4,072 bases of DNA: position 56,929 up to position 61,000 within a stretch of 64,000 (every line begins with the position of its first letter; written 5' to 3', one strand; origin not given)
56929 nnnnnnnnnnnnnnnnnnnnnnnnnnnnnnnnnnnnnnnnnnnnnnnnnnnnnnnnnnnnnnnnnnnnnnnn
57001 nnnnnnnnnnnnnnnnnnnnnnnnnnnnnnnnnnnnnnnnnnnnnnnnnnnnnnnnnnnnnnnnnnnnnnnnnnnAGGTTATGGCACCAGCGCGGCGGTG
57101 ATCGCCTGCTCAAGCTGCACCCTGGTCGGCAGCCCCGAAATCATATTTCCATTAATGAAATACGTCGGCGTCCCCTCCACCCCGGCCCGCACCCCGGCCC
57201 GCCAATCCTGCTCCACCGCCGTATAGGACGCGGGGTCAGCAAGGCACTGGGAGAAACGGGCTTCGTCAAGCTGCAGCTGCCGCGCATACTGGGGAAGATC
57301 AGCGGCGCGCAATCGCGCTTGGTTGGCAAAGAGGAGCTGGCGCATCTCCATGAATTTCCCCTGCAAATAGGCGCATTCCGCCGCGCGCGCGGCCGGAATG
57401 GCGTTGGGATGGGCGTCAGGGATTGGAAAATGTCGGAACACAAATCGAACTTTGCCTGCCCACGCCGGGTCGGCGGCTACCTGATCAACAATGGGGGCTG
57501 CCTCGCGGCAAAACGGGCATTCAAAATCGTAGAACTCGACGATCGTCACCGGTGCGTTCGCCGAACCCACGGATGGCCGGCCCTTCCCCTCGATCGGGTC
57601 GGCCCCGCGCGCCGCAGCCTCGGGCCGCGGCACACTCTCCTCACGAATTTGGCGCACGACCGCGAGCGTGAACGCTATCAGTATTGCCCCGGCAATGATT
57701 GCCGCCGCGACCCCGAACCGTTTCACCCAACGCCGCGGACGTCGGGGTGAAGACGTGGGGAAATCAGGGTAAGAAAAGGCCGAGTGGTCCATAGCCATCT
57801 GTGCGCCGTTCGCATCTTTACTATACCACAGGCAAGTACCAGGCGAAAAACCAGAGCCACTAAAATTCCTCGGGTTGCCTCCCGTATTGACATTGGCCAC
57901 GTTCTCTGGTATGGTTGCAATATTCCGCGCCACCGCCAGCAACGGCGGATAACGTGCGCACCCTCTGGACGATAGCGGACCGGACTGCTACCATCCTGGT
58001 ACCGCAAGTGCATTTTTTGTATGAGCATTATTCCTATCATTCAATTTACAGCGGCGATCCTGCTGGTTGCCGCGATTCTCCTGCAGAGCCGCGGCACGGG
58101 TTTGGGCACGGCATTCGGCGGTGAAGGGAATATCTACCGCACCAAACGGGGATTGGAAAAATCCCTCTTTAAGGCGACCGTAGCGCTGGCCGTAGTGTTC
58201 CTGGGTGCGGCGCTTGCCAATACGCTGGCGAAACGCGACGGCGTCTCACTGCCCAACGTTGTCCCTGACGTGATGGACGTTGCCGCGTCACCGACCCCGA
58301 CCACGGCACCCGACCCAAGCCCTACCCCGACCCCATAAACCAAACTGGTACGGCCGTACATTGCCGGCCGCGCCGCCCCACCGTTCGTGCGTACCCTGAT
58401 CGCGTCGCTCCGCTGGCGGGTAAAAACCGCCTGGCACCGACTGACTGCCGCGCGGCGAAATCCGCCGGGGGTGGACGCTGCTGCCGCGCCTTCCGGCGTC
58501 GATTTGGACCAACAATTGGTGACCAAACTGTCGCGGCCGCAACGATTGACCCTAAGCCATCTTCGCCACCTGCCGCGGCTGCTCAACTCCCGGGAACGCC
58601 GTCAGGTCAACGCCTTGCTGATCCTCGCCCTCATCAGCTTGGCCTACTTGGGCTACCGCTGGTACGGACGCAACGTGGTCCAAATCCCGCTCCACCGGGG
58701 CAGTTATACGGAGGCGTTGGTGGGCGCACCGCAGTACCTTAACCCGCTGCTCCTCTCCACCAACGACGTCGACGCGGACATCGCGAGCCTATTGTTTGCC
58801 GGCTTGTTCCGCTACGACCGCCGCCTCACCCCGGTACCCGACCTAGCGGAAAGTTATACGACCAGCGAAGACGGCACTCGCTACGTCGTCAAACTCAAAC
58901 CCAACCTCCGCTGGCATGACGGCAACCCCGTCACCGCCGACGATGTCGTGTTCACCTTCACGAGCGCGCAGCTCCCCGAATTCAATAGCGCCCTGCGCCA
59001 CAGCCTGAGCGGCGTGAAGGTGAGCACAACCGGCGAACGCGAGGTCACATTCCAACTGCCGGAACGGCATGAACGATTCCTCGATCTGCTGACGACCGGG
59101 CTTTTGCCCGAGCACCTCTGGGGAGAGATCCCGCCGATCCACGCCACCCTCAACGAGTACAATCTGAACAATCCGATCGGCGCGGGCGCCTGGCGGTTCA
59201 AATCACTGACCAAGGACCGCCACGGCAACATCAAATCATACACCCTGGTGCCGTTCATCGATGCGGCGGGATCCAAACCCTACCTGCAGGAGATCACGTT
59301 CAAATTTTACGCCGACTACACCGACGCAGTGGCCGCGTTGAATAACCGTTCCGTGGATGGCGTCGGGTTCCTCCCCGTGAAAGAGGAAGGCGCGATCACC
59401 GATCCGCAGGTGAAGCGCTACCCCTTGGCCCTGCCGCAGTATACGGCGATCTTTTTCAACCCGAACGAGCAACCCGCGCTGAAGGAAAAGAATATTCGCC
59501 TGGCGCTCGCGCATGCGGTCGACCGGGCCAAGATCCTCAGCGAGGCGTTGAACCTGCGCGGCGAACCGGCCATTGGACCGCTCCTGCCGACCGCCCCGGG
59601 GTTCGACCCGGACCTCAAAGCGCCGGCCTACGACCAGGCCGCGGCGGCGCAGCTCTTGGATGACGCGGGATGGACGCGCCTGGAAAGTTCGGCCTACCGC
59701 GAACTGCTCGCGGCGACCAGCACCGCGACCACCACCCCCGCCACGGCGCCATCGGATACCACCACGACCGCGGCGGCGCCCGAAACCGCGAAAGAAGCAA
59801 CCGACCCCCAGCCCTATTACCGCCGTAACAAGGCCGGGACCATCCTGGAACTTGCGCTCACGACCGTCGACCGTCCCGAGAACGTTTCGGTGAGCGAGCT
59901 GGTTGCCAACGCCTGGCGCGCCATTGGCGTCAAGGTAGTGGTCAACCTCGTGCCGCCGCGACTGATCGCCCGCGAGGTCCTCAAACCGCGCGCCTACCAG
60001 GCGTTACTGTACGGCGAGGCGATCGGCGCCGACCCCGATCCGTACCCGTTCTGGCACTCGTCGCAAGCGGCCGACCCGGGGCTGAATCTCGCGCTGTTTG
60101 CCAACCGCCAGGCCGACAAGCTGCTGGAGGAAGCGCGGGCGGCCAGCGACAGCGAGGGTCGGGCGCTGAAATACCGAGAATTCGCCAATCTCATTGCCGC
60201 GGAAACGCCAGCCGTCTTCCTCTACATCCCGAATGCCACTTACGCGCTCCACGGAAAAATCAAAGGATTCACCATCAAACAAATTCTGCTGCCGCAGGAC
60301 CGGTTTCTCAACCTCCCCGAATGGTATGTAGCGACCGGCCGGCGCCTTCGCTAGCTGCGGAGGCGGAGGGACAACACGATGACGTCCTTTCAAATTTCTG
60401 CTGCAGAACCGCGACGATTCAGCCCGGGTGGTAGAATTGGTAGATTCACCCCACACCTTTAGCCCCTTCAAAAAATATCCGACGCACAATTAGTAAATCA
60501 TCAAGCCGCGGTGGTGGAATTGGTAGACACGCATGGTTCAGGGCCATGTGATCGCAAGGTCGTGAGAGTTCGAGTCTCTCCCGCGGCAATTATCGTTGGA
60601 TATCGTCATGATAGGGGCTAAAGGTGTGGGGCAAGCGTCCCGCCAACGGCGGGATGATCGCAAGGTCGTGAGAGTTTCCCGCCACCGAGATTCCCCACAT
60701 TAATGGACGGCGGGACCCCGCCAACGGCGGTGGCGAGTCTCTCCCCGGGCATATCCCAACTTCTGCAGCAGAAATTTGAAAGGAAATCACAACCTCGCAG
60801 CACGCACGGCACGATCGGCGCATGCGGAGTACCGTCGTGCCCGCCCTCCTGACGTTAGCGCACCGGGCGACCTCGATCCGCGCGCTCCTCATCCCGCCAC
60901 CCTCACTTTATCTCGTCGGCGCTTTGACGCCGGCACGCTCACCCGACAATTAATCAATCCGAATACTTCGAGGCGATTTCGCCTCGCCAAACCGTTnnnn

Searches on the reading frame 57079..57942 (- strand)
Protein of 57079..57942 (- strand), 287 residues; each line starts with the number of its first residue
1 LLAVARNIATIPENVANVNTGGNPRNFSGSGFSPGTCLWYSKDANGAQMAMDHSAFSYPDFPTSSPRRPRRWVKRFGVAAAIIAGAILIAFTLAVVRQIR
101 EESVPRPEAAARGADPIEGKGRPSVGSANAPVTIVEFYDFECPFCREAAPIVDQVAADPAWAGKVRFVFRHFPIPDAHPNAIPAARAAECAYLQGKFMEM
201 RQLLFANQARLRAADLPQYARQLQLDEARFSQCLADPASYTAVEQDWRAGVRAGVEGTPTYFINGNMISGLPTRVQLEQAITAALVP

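Call 85: search_protein_families(library=pfam, proteins=[window:57079-57942:-], max_evalue=0.00001)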
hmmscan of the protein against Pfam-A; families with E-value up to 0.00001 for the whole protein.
window:57079-57942:- (287 aa): 2 families
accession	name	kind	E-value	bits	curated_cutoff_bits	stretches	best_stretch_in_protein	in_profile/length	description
PF13462.12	Thioredoxin_4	-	8.6e-29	101.3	23.2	1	122-281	5-163/165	Thioredoxin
PF01323.26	DSBA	-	5e-19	69.3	25.6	1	133-281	1-190/191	DSBA-like thioredoxin domain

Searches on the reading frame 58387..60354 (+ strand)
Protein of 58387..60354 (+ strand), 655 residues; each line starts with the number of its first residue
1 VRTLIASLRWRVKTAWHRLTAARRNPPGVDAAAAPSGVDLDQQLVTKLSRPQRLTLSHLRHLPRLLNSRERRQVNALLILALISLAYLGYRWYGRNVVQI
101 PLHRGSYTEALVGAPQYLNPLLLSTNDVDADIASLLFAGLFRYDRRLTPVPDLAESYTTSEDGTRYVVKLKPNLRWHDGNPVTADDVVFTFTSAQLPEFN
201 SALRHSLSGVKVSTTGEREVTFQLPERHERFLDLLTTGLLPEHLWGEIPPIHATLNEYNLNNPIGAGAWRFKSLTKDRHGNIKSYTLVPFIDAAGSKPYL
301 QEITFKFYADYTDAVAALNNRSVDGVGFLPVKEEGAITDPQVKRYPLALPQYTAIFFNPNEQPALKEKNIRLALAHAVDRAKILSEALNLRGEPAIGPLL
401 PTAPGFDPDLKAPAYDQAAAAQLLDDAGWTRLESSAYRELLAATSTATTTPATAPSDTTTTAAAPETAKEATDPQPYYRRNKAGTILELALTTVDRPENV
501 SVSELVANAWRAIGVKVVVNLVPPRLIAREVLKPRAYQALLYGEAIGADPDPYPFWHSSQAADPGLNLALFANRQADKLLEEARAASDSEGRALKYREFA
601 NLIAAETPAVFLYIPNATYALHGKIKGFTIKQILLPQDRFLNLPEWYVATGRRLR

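Call 14: search_protein_families(library=pfam, proteins=[window:58387-60354:+], max_evalue=0.01)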
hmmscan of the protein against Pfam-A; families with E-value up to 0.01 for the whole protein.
window:58387-60354:+ (655 aa): 1 family
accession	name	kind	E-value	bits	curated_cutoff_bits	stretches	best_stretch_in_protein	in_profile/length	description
PF00496.27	SBP_bac_5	-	3.5e-60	204.5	32.4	1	148-558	1-359/368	Bacterial extracellular solute-binding proteins, family 5 Middle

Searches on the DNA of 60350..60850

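Call 79: search_rna_families(source=window, start=60350, end=60850, threshold=evalue, max_evalue=5)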
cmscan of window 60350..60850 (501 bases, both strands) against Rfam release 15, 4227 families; matches with E-value up to 5: 2.
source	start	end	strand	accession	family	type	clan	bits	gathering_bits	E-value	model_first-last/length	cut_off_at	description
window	60505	60588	+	RF00005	tRNA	Gene; tRNA;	CL00001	51.8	29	2.5e-10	1-71/71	no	tRNA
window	60505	60587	+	RF01684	mascRNA-menRNA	Gene;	-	21.7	42.5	0.059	1-56/56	no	MALAT1-associated small cytoplasmic RNA/MEN beta RNA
